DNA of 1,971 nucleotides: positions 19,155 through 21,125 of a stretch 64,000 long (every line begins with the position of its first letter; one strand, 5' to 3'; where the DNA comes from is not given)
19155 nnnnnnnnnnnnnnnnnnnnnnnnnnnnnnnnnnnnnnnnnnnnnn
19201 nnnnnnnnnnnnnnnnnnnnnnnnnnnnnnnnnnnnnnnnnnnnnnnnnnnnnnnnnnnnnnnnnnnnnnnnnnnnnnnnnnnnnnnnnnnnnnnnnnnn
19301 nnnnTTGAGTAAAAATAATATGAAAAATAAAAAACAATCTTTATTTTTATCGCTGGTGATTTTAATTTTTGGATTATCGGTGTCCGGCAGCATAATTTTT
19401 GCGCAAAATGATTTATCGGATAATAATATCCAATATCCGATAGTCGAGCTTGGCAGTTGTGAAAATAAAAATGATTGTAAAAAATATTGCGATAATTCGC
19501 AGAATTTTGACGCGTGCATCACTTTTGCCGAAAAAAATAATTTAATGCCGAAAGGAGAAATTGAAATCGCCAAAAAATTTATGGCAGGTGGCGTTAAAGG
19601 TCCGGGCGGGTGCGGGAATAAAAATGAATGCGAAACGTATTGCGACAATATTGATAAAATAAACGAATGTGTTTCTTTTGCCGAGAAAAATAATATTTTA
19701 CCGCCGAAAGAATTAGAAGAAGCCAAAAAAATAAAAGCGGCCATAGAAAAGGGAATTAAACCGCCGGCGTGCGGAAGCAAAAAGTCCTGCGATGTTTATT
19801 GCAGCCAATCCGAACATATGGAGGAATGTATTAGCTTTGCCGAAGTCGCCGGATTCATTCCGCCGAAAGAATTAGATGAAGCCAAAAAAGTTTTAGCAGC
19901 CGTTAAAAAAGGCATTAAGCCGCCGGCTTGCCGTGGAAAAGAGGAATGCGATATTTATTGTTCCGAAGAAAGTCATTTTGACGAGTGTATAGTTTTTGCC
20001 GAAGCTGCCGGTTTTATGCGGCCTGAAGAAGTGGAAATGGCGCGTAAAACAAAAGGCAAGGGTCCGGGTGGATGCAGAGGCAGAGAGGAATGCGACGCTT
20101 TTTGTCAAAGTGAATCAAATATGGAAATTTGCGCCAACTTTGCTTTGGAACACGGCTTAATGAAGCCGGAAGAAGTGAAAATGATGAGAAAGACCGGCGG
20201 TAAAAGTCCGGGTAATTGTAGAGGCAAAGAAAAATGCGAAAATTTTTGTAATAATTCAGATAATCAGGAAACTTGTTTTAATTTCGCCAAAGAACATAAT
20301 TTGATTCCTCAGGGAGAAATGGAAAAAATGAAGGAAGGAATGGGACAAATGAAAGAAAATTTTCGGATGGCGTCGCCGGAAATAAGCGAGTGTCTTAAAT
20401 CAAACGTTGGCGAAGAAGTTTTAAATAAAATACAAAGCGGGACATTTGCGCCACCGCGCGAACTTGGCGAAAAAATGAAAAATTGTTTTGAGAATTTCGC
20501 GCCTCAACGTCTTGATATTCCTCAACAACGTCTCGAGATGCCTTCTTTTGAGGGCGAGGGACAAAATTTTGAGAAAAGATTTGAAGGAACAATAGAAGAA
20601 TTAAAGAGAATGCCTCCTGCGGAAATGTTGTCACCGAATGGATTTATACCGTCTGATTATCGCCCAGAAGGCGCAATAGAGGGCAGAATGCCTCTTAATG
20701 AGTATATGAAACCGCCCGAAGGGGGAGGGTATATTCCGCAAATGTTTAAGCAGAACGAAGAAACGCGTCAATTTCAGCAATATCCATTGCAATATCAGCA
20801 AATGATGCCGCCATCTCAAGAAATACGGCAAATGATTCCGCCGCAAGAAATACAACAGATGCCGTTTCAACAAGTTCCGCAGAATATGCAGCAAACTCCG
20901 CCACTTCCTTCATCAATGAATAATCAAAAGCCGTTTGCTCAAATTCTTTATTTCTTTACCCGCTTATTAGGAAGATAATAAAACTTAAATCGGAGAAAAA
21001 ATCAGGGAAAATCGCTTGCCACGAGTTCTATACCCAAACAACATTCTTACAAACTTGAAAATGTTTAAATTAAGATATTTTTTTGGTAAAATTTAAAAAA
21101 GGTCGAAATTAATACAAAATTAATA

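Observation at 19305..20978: Secreted protein built of seven tandem 4-cysteine modules, apparently under ArsR-type operator control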

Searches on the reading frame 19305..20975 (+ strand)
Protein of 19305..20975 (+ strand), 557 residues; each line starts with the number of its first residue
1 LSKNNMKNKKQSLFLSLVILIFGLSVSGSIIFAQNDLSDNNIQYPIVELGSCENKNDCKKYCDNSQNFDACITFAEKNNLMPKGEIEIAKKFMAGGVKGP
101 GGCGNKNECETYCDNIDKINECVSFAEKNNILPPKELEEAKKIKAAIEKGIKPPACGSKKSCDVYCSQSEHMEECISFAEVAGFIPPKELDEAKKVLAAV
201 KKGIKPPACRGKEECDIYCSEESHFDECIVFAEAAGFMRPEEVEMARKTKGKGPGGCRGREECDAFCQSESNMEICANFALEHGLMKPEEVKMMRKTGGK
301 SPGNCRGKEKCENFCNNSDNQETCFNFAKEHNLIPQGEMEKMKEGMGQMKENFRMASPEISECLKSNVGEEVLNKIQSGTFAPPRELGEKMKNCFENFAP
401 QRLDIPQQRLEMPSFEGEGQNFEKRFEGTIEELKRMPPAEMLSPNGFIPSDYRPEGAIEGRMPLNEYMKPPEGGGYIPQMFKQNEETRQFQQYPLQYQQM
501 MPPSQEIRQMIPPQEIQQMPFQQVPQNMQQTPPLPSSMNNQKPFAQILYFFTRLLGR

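Call 5: search_protein_families(library=pfam, proteins=[window:19305-20975:+], max_evalue=1)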
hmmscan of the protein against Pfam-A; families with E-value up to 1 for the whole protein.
window:19305-20975:+ (557 aa): 1 family
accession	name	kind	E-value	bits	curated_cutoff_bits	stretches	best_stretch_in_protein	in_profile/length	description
PF25052.1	AtDEF-like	-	0.0024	18.5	25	1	8-77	3-71/79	Defensin-like family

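Call 6: search_protein_families(library=ncbifam, proteins=[window:19305-20975:+], max_evalue=1)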
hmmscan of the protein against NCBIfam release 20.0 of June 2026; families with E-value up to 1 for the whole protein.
window:19305-20975:+ (557 aa): 1 family
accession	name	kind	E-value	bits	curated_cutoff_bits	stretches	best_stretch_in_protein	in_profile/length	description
NF007679.0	PRK10354.1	subfamily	0.028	14.7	130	0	135-158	43-66/70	RNA chaperone/antiterminator CspA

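Call 8: find_homologous_proteins(query=window:19305-20975:+)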
Query window:19305-20975:+ (557 aa): 1538 proteins with E <= 0.001 among 8000 candidates; the best 120 are listed.
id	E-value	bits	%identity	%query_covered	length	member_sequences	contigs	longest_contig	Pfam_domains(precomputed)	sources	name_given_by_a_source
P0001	0.0e+0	1266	100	99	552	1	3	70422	-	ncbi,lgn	-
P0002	1.6e-295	999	78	99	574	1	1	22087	-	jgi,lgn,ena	-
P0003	2.1e-286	969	78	99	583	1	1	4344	-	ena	-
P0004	1.2e-274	930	77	99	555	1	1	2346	-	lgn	-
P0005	1.2e-268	910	76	98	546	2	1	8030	-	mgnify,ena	mgnify:CR=1 FL=1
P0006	2.9e-203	695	47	61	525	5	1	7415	PF21299.3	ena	-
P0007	1.1e-194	666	71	69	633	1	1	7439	-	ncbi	-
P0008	4.6e-190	651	73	69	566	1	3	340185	PF21299.3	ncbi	-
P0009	1.5e-175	603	47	61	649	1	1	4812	-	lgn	-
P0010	1.5e-171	590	45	67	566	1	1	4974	-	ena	-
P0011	2.9e-167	576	38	88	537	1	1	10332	-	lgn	-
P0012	6.5e-160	552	41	99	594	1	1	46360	-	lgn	-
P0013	1.5e-159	550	43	65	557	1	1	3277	-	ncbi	-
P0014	1.3e-158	547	52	74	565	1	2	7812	-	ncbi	-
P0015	1.5e-158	547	49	68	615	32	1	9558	-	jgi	-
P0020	2.7e-156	540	51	70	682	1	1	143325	-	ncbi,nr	ncbi:MAG: hypothetical protein PHW31_02575 [Candidatus Pacebacteria bacterium]|nr:hypothetical prote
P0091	7.0e-146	505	40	71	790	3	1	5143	-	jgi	jgi:intracellular sulfur oxidation DsrE/DsrF family protein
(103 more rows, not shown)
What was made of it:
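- More than 1,538 hits, all 'hypothetical' where named, and the named ones are almost all Patescibacteria (call 8).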

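Call 10: find_encoding_contigs(protein=P0001, flank=10000, max_places=3)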
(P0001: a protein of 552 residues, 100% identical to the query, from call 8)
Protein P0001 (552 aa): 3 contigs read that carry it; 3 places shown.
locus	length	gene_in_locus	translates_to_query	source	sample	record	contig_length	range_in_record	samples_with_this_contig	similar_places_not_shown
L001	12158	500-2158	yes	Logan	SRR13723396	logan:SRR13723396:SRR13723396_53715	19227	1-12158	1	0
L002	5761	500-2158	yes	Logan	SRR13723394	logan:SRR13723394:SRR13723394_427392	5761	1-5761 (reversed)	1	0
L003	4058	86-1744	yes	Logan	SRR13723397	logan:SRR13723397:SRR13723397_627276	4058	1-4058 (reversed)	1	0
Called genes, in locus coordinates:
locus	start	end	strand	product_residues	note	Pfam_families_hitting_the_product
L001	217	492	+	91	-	-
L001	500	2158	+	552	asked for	-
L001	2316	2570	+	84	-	PF18926:DUF5676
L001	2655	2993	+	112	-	-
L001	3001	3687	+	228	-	PF01794:Ferric_reduct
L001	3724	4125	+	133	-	-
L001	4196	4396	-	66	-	PF00313:CSD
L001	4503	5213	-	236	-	PF01479:S4, PF00849:PseudoU_synth_2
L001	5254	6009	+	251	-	PF12705:PDDEXK_1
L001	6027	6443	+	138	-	PF00892:EamA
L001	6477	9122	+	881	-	PF00690:Cation_ATPase_N, PF00122:E1-E2_ATPase, PF00702:Hydrolase, PF13246:Cation_ATPase, PF12710:HAD (faint), PF08282:Hydrolase_3 (faint), PF00689:Cation_ATPase_C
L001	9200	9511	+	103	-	-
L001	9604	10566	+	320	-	-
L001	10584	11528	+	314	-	PF04851:ResIII (faint), PF00176:SNF2-rel_dom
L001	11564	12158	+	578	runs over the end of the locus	PF00271:Helicase_C (weak)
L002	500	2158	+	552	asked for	-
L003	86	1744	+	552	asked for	-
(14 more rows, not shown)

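Call 11: search_protein_families(library=pfam, proteins=[P0006, P0008, P0091, P0020, P0012], max_evalue=0.01)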
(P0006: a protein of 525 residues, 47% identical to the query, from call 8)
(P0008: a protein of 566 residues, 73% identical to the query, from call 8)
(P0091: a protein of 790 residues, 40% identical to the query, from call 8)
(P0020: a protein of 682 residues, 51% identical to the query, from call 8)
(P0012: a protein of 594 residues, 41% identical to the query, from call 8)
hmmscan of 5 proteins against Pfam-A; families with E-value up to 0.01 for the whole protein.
P0006 (525 aa): 2 families
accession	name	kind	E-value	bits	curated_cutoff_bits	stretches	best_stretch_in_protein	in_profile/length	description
PF21299.2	ADAM10_Cys-rich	-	7.5e-07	30.2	28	0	152-173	2-23/56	ADAM10, cysteine-rich domain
PF08059.18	SEP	-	0.00023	22.2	27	0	341-366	20-48/75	SEP domain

P0008 (566 aa): 2 families
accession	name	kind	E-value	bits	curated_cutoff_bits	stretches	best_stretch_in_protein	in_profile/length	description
PF21299.2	ADAM10_Cys-rich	-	2.1e-06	28.8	28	0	256-273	2-19/56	ADAM10, cysteine-rich domain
PF25052.1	AtDEF-like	-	0.0098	16.6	25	0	2-71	3-70/79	Defensin-like family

P0091 (790 aa): 0 families

P0020 (682 aa): 0 families

P0012 (594 aa): 0 families
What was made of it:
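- On ADAM10 Cys-rich domain (PF21299), precomputed for two homologues: The window protein has no hit (calls 5, 11).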

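Call 15: search_solved_structures(query=A1, max_evalue=1)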
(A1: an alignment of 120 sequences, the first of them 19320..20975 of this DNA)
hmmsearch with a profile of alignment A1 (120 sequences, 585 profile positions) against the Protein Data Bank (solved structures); distinct sequences matched with E-value up to 1: 1.
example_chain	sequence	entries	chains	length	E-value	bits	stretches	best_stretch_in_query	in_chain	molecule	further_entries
9hlz_7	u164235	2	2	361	0.89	11.8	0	378-519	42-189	Small ribosomal subunit protein mS46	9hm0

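Call 16: find_related_loci(query=A1, collection=genome_contigs, flank=6000)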
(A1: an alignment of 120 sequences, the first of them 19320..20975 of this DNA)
Query A1 (552 aa) in genome_contigs; peptide patterns used: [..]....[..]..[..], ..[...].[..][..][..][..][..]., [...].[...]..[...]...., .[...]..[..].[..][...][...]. (x = any residue, [..] = any of these).
583 stretches matched a pattern; 423 encode a relative of the query (tblastn E <= 1e-3); the best 80 are kept; 80 distinct loci.
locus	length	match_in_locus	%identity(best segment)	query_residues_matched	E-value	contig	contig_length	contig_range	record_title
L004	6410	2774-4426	80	1-552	0e+0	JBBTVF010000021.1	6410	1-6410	MAG: Patescibacteria group bacterium isolate H52-bin056 H52_bin056_000000000021, whole genome shotgun sequence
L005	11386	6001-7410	64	7-519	0e+0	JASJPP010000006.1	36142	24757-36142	MAG: Patescibacteria group bacterium isolate MAG_93 NODE_531_length_36142_cov_51.223460, whole genome shotgun sequence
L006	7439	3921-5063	71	13-395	7e-169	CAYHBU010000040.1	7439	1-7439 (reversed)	MAG TPA_asm: uncultured Candidatus Saccharibacteria bacterium isolate ERP119705_co10_107 genome assembly, contig: NODE_7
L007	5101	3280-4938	47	3-515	9e-143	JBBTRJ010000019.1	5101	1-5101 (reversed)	MAG: Patescibacteria group bacterium isolate H52-bin123_1 H52_bin123_1_000000000019, whole genome shotgun sequence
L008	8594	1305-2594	56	12-391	1e-140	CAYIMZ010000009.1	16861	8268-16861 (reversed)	MAG TPA_asm: uncultured Gammaproteobacteria bacterium isolate ERP119705_co25_269 genome assembly, contig: NODE_2288_leng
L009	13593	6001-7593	55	12-391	2e-139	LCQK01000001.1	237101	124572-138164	MAG: Candidatus Jorgensenbacteria bacterium GW2011_GWB1_50_10 UY55_C0001, whole genome shotgun sequence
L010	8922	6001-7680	55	3-391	6e-139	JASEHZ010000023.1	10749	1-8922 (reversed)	MAG: Patescibacteria group bacterium isolate Yes70-36 NODE_2639_length_10749_cov_17.578642, whole genome shotgun sequenc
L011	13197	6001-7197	52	1-395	1e-136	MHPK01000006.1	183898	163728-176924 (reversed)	MAG: Candidatus Staskawiczbacteria bacterium RIFOXYB1_FULL_38_37 rifoxyb1_full_scaffold_73, whole genome shotgun sequenc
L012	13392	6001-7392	49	9-524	1e-135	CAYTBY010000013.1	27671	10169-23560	MAG TPA_asm: uncultured Candidatus Saccharibacteria bacterium isolate SRP178908_co1_2 genome assembly, contig: NODE_1021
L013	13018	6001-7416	54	4-541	8e-134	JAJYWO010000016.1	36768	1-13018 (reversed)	MAG: bacterium isolate FK3.bin121 NODE_2131_length_36768_cov_1.261428, whole genome shotgun sequence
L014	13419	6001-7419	51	1-442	6e-133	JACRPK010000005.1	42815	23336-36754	MAG: Candidatus Wolfebacteria bacterium isolate NC_groundwater_1985_Pr3_S-0.2um_36_7 scaffold_143443, whole genome shotg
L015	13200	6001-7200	53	4-401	1e-132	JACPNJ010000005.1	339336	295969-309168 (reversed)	MAG: Candidatus Yanofskybacteria bacterium isolate NC_groundwater_572_Ag_S-0.1um_42_14 S35_SO-1_scaffold_295557, whole g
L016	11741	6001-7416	44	7-527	9e-132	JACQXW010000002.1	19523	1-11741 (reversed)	MAG: Candidatus Terrybacteria bacterium isolate NC_groundwater_1525_Pr4_S-0.2um_41_30 SR1-18-Sp2_scaffold_1433, whole ge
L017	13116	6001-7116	50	1-415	2e-131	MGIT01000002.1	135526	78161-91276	MAG: Candidatus Wolfebacteria bacterium RIFOXYB1_FULL_54_12 rifoxyb1_full_scaffold_177, whole genome shotgun sequence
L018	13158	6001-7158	54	5-390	9e-131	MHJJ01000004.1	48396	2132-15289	MAG: Candidatus Harrisonbacteria bacterium RIFCSPLOWO2_01_FULL_44_18 rifcsplowo2_01_scaffold_1592, whole genome shotgun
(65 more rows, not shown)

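Call 22: predict_structure(alignment_id=A1)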
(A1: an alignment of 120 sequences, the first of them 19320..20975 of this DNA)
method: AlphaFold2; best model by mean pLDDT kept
length: 552 residues; sequences in the alignment: 120
mean_pLDDT: 74.4   pTM: 0.60
mean pLDDT of the five models: 74.4, 73.8, 72.8, 72.5, 70.6
residues with pLDDT >= 90: 283; 70-90: 76; 50-70: 31; < 50: 162
segments of 3 or more residues with pLDDT < 50: 1-25, 402-418, 435-552
pLDDT, mean of each block of 10 residues (from residue 1): 38 41 51 73 95 91 94 92 90 88 88 93 92 92 92 87 95 94 94 96 92 94 97 94 93 90 94 95 94 93 91 90 94 90 90 94 92 85 91 69 48 47 58 48 35 36 37 37 36 36 38 37 38 37 34 32
secondary structure, 60 per line:
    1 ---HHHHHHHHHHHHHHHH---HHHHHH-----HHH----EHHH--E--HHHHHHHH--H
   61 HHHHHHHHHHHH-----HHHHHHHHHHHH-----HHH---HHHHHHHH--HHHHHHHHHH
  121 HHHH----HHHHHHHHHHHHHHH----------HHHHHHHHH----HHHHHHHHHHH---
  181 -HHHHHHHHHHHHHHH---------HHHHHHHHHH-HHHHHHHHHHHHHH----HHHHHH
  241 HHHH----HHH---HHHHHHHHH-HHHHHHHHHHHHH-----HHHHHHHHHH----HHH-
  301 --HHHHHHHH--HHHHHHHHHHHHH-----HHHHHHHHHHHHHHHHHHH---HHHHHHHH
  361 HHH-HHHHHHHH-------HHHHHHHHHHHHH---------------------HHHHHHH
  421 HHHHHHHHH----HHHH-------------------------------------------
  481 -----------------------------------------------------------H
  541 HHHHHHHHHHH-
elements in order: H4-19 H23-28 H50-57 H60-72 H78-89 H101-108 H111-124 H129-143 H154-162 H167-177 H182-196 H206-215 H217-230 H235-244 H255-263 H265-277 H283-292 H303-310 H313-325 H331-349 H353-363 H365-372 H380-392 H414-429 H434-437 H540-551
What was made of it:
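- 19443..20354 (+): Six tandem modules of 48-53 aa, each C-x5-C-x3-C-x8-C-x2-FA and each predicted as three helices. Module boundaries: 19443-19595, 19596-19754, 19755-19913, 19914-20057, 20058-20201, 20202-20354. Call 22 (pLDDT above 90, all-helical).
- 20355..20504 (+): Post-array helical domain with two conserved cysteines (C363 and C394 in 557-aa numbering). Call 22 (helices 353-363, 365-372, 380-392, high pLDDT).
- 20505..20927 (+): Q/P/E/M-rich low-complexity region, predicted disordered; a candidate wall-spanning spacer. Call 22 (pLDDT mostly below 50 beyond residue ~400: segments 402-418 and 435-552).
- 20928..20975 (+): C-terminal amphipathic helix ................, preceded by PPLPSS. 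A comparable hydrophobic tail is present in 95 of 120 relatives. Call 22 (helix 540-551).
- AlphaFold2 packs the modules confidently into one body (pTM 0.60 even though ~30% of the chain is disordered; call 22).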

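Call 25: fold_search(model_id=the predicted structure, library=pdb)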
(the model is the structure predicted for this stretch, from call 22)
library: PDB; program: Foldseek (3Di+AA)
matches with E <= 10: 35; with E <= 0.001: 0
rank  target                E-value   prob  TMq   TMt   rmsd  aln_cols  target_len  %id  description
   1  5orq_A                1.1e+00  0.13  0.14  0.18  27.1       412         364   12  Crystal structure of designed cPPR-Telo1 in complex with ssDNA (released 2018-06-20)
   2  8r6s_G                1.8e+00  0.10  0.16  0.13  19.0       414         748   10  Plastid-encoded RNA polymerase (Integrated model) (released 2024-03-13)
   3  8k2a_So               2.0e+00  0.06  0.09  0.09  21.7       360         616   11  Cryo-EM structure of the human 55S mitoribosome with Tigecycline (released 2024-07-10)
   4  8rdj_F                2.2e+00  0.08  0.13  0.12  19.4       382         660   13  Plastid-encoded RNA polymerase transcription elongation complex (Integrated model) (released 2024-03-13)
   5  5iww_D                2.3e+00  0.10  0.13  0.19  14.8       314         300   16  Crystal structure of RNA editing factor of designer PLS-type PPR/9R protein in complex with MORF9/RIP9 (released 2017-03-29)
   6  7pua_F2               2.9e+00  0.06  0.13  0.10  26.3       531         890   11  Middle assembly intermediate of the Trypanosoma brucei mitoribosomal small subunit (released 2022-03-02)
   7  9kop                  3.1e+00  0.08  0.13  0.14  21.8       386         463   11  Crystal structure of the Trove domain (released 2025-10-01)
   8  6swu_E                3.5e+00  0.05  0.09  0.14  24.7       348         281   12  Crystal structure of the TPR domain of KLC1 in complex with an engineered high-affinity cargo peptide. (released 2020-09-30)
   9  9hny_F2               4.7e+00  0.04  0.14  0.10  26.5       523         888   10  Mitoribosomal small subunit in complex with Mettl15 and Mettl17 (released 2025-03-26)
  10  4a1s_B                4.7e+00  0.03  0.10  0.13  24.1       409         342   10  Crystallographic structure of the Pins:Insc complex (released 2012-03-28)
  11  4a1s_A                4.9e+00  0.03  0.11  0.13  24.5       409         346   10  Crystallographic structure of the Pins:Insc complex (released 2012-03-28)
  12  3zgq                  5.3e+00  0.03  0.11  0.12  24.9       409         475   11  Crystal structure of human interferon-induced protein IFIT5 (released 2013-01-23)
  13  8csp_4                5.3e+00  0.03  0.13  0.13  19.6       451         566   12  Human mitochondrial small subunit assembly intermediate (State A) (released 2022-12-14)
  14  3sf4_C                5.3e+00  0.03  0.10  0.13  22.5       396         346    9  Crystal structure of the complex between the conserved cell polarity proteins Inscuteable and LGN (released 2011-11-23)
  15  7tmm_P                5.3e+00  0.02  0.10  0.12  22.9       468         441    9  Complete V1 Complex from Saccharomyces cerevisiae (released 2022-04-06)
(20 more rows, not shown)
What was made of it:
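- Closest known: Alpha-solenoid repeat proteins. Same: The model is an elongated stack of helical repeats (call 25).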

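Call 75: find_encoding_contigs(protein=P0002, flank=10000, max_places=2)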
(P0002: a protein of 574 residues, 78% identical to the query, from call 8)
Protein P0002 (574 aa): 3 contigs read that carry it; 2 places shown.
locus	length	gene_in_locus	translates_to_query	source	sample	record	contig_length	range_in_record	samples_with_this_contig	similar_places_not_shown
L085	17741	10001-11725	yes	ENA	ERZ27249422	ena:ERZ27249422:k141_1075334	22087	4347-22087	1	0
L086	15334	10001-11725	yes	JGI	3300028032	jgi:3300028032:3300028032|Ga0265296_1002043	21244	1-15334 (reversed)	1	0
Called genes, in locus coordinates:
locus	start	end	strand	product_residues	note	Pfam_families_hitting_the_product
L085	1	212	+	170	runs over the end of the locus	PF10648:Gmad2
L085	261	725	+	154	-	-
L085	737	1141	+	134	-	PF03073:TspO_MBR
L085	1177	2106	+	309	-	-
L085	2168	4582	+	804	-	PF20092:DUF6483 (faint)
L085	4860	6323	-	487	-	PF13476:AAA_23 (weak), PF00005:ABC_tran, PF02463:SMC_N (faint), PF03193:RsgA_GTPase (faint), PF13401:AAA_22 (faint), PF13555:AAA_29 (weak), PF00005:ABC_tran, PF13304:AAA_21 (weak), +2 more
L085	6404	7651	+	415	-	PF00890:FAD_binding_2, PF01134:GIDA (faint), PF01266:DAO (faint), PF03486:HI0933_like, PF07992:Pyr_redox_2, PF12831:FAD_oxidored, PF22780:HI0933_like_1st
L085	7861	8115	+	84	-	PF12728:HTH_17 (weak)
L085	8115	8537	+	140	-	PF02661:Fic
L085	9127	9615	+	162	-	-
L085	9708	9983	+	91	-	-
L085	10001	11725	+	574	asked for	-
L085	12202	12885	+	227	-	PF01794:Ferric_reduct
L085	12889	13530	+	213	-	PF09335:VTT_dom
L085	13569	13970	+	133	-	-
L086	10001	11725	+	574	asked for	-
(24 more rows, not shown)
